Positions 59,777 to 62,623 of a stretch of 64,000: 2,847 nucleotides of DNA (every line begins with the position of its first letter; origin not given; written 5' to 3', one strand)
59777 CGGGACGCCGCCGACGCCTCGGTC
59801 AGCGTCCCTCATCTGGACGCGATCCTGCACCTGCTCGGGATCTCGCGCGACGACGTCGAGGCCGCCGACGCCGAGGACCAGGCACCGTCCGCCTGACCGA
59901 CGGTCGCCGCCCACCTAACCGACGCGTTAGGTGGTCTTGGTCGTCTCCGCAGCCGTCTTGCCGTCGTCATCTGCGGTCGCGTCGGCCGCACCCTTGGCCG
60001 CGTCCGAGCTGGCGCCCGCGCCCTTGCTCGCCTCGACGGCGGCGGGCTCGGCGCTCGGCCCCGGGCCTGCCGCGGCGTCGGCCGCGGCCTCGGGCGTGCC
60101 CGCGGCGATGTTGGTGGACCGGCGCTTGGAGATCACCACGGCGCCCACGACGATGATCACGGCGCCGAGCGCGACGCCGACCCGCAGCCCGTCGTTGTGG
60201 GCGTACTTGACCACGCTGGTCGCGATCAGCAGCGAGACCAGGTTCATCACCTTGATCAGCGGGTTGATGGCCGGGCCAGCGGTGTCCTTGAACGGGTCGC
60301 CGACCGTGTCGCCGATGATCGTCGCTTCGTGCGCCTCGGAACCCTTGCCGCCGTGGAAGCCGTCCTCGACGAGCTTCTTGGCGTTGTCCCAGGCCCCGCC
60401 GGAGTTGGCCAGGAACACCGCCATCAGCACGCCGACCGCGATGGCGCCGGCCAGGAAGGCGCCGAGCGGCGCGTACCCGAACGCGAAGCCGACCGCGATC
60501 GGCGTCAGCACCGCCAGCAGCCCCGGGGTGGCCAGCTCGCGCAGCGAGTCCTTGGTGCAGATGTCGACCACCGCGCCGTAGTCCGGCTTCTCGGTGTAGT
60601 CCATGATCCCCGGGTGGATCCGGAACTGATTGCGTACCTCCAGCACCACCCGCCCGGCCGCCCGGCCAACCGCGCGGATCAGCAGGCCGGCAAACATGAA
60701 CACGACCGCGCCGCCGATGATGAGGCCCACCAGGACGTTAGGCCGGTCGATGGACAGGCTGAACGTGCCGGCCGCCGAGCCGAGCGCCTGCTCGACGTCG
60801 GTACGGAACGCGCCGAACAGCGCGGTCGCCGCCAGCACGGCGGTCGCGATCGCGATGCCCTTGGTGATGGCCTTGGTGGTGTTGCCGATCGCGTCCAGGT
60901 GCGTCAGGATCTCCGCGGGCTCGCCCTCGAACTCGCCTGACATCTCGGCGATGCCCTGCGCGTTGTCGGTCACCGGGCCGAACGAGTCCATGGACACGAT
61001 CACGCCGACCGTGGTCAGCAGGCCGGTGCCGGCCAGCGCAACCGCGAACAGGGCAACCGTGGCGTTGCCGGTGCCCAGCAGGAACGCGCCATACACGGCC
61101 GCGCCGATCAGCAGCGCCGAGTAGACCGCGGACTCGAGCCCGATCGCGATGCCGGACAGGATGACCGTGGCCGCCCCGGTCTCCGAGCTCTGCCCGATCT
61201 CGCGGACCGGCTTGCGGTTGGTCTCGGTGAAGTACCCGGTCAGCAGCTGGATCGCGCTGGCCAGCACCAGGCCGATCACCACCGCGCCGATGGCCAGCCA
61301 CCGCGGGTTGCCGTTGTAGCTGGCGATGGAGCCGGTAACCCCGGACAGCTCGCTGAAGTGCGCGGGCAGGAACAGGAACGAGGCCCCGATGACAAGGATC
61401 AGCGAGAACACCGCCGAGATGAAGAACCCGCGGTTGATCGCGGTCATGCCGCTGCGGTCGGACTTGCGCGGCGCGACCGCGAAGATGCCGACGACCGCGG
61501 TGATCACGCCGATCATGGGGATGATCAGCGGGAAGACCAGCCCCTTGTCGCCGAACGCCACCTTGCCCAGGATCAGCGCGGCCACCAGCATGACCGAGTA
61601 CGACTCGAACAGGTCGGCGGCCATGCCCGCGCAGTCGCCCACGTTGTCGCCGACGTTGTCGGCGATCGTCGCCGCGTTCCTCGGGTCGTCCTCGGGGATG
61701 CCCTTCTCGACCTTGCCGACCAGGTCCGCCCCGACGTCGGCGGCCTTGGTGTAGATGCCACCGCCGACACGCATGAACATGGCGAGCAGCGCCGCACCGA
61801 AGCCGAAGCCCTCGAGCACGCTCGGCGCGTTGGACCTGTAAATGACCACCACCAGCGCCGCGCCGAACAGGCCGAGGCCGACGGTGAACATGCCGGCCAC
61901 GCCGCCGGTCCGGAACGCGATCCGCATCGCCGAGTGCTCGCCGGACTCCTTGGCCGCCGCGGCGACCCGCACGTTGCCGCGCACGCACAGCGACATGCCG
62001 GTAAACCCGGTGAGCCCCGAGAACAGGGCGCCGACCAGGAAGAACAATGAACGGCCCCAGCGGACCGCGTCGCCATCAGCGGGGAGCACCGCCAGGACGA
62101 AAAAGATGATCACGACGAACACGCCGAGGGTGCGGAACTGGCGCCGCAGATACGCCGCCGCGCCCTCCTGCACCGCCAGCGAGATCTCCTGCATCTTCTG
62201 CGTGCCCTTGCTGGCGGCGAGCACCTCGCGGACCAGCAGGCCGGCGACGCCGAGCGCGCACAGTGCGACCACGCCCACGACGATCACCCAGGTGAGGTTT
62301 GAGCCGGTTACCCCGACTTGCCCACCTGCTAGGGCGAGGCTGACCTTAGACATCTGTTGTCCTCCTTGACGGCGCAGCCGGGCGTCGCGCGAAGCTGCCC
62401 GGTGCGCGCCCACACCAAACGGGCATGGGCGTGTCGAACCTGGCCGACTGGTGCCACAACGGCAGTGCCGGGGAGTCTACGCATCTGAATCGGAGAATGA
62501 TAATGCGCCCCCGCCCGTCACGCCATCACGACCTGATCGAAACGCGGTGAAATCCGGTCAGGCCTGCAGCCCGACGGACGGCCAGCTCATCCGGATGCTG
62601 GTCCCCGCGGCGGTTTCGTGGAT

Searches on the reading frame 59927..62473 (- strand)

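Call 79: search_protein_families(library=pfam, proteins=[window:59927-62473:-], max_evalue=0.00001)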
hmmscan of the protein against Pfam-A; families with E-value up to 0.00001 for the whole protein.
window:59927-62473:- (848 aa): 1 family
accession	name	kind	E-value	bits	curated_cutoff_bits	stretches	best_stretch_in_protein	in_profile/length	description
PF03030.21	H_PPase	-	5.3e-246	818.7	29.7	1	72-750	2-645/645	Inorganic H+ pyrophosphatase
